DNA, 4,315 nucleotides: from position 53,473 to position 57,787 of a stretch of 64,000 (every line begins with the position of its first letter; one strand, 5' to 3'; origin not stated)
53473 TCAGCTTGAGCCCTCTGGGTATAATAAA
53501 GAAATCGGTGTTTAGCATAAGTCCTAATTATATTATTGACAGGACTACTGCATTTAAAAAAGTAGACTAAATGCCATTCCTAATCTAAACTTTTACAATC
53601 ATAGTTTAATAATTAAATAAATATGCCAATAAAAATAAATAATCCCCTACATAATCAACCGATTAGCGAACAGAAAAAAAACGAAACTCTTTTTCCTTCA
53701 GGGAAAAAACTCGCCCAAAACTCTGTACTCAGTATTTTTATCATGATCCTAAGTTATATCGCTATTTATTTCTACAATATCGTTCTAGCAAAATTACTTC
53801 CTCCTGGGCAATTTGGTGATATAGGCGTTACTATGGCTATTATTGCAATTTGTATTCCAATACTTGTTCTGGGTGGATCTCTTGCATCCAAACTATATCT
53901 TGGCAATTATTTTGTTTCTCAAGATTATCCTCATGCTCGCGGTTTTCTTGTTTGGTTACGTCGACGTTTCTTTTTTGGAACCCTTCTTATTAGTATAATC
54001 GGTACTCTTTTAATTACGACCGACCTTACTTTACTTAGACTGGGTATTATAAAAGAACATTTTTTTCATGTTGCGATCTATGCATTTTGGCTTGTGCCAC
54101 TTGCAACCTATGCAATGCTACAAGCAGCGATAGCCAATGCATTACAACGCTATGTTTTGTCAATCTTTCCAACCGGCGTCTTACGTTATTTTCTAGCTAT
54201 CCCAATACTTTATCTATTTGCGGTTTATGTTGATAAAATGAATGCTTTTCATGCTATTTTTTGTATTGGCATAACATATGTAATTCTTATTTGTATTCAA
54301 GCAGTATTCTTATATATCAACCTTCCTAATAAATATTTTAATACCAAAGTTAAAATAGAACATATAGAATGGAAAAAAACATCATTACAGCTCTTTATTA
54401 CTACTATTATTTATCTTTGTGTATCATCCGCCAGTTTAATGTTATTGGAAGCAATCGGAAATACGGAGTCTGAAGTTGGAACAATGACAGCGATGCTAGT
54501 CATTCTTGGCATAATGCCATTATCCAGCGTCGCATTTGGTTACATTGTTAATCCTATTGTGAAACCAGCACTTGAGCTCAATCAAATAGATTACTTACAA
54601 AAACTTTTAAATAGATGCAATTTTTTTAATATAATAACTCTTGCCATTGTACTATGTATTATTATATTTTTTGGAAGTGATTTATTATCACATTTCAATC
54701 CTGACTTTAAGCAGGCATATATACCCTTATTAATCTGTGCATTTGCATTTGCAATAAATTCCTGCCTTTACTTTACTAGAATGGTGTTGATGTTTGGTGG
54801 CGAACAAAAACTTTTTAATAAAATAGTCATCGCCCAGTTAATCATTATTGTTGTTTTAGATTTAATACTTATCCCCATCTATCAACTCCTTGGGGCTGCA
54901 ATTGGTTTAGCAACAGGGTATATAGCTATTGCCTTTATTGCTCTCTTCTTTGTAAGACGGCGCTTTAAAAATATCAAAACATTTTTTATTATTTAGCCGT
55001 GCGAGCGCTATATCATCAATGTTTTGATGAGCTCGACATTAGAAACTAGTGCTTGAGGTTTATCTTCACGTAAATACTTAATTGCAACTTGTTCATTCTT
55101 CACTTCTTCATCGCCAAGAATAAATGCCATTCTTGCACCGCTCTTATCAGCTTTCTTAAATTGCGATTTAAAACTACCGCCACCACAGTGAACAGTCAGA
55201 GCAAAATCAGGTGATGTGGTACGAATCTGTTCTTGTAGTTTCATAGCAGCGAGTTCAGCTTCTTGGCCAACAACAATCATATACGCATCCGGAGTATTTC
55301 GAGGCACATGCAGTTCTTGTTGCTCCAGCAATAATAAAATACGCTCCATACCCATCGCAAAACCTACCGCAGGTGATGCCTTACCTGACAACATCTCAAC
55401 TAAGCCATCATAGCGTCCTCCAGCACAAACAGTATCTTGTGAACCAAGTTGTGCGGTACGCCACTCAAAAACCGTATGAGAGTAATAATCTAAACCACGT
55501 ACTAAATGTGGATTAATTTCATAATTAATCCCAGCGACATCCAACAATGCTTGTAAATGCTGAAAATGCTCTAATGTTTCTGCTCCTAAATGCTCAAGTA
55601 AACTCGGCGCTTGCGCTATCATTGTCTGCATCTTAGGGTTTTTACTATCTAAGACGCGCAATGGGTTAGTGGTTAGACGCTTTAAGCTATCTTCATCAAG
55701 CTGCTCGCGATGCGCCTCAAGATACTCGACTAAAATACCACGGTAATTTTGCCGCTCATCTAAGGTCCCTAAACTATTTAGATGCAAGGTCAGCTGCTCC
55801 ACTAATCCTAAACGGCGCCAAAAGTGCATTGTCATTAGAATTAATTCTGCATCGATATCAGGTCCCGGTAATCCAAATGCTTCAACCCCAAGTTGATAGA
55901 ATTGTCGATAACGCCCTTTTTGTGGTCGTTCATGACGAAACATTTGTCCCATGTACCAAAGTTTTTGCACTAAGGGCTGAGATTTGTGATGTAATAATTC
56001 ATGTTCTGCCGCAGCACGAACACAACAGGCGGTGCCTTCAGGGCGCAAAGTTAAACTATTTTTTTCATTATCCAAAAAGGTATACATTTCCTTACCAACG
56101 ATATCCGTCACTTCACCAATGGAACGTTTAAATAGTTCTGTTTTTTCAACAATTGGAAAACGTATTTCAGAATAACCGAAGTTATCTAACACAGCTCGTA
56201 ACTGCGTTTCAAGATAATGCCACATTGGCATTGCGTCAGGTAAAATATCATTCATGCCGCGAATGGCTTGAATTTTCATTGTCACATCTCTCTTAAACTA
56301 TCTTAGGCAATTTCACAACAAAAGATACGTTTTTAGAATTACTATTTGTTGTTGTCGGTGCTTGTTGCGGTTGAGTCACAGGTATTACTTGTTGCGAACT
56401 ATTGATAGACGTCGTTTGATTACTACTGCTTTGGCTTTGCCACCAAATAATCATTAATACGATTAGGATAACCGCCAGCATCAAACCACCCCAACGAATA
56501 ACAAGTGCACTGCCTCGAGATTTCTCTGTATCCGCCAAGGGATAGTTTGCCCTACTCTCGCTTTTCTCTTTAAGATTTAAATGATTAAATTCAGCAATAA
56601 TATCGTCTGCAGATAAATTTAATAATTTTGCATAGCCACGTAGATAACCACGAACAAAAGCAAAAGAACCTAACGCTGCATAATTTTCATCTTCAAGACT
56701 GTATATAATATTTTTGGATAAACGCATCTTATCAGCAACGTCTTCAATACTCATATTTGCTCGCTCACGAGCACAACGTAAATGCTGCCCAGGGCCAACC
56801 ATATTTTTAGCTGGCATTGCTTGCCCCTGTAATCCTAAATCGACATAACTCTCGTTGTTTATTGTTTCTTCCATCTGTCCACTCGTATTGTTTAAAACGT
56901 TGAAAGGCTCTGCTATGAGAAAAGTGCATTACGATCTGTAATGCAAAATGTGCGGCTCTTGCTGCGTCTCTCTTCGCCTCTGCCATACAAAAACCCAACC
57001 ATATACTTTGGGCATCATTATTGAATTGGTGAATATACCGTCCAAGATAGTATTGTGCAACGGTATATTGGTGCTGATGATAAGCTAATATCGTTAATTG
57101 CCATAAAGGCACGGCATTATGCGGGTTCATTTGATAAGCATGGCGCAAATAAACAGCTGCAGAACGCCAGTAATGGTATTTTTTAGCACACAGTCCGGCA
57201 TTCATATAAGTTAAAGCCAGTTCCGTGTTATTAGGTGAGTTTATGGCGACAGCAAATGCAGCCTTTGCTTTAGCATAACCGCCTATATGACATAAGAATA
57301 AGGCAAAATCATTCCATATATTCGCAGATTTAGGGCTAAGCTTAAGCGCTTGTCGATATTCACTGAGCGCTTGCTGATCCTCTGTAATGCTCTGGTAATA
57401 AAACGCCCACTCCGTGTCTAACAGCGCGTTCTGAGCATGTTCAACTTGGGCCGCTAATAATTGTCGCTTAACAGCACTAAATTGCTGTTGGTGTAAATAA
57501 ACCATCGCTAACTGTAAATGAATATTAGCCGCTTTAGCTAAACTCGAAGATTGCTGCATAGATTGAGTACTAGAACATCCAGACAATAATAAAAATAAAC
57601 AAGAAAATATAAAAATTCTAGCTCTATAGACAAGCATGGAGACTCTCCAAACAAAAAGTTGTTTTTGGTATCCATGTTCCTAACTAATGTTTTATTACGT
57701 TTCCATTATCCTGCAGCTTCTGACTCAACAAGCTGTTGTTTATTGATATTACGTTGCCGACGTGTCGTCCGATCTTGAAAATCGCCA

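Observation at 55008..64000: Two separate NRPS loci flank the ndk-rlmN-pilW-rodZ-hisS housekeeping block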

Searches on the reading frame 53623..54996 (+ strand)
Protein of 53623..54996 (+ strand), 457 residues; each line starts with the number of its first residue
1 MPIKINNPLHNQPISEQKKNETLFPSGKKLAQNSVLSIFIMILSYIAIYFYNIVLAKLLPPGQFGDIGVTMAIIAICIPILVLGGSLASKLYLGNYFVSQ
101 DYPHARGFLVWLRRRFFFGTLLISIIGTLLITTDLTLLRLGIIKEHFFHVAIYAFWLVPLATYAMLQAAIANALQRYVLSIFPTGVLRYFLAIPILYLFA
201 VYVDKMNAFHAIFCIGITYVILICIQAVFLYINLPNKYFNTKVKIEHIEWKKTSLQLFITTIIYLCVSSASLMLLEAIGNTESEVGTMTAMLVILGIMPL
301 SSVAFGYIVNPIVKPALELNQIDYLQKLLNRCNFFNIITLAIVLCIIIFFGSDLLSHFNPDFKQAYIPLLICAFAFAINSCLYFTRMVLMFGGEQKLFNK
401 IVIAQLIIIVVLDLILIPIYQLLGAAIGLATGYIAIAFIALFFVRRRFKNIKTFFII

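Call 5: search_protein_families(library=pfam, proteins=[window:53623-54996:+])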
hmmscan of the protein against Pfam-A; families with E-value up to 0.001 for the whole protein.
window:53623-54996:+ (457 aa): 0 families

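Call 34: search_protein_families(library=ncbifam, proteins=[window:53623-54996:+], max_evalue=0.01)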
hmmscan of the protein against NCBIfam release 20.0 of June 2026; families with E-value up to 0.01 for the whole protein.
window:53623-54996:+ (457 aa): 0 families

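Call 55: find_related_loci(query=A1, collection=metagenome_contigs, flank=10000)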
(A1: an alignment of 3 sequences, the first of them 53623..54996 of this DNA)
Query A1 (457 aa) in metagenome_contigs; peptide patterns used: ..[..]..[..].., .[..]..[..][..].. (x = any residue, [..] = any of these).
146 stretches matched a pattern, but none encodes a relative of the query by tblastn (E <= 1e-3).

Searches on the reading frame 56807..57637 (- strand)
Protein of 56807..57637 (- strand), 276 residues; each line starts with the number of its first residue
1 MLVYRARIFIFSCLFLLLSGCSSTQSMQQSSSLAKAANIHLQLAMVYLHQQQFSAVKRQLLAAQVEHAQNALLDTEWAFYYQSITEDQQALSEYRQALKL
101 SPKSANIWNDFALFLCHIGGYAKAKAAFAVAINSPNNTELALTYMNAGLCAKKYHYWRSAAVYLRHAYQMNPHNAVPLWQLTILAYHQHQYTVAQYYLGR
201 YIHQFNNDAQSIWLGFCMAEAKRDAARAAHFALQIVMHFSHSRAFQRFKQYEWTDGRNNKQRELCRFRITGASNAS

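Call 5: search_protein_families(library=pfam, proteins=[window:56807-57637:-])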
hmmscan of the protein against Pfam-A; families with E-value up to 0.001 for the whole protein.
window:56807-57637:- (276 aa): 4 families
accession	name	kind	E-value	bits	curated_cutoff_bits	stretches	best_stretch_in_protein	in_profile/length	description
PF14559.12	TPR_19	-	6.2e-10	39.7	25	0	88-134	8-54/68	Tetratricopeptide repeat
PF13431.12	TPR_17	-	9.5e-06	25.9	24.4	1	94-125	2-33/34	Tetratricopeptide repeat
PF23914.1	TPR_CcmH_CycH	-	1e-05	25.8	42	1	95-200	40-146/158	Cytochrome c-type biogenesis protein H TPR domain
PF13414.12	TPR_11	-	0.00013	22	26.8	0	88-109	11-32/42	TPR repeat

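Call 34: search_protein_families(library=ncbifam, proteins=[window:56807-57637:-], max_evalue=0.01)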
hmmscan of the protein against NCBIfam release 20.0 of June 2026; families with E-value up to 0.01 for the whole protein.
window:56807-57637:- (276 aa): 7 families
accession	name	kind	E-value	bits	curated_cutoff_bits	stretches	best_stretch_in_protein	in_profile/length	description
TIGR02521.1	type_IV_pilW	equivalog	1.9e-47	161.8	154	1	13-239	4-233/234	type IV pilus biogenesis/stability protein PilW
NF008391.2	PRK11189.1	equivalog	1.8e-08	34.2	250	1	10-172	8-164/297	lipoprotein NlpI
TIGR02917.1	PEP_TPR_lipo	equivalog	0.00014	19.9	312.2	1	35-211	157-331/899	XrtA/PEP-CTERM system TPR-repeat protein PrsT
NF052230.1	T9SS_PorE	exception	0.00029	19.2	600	1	11-155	6-141/648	PorE family type IX secretion system protein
NF040959.1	MamA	equivalog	0.00047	19.6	200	1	36-128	104-196/204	magnetosome protein MamA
NF033920.0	C39_PA2778_fam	equivalog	0.00051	19.5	150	1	40-133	159-252/255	PA2778 family cysteine peptidase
NF002725.1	PRK02603.1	equivalog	0.0027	17.7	143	0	75-125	76-126/173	photosystem I assembly protein Ycf3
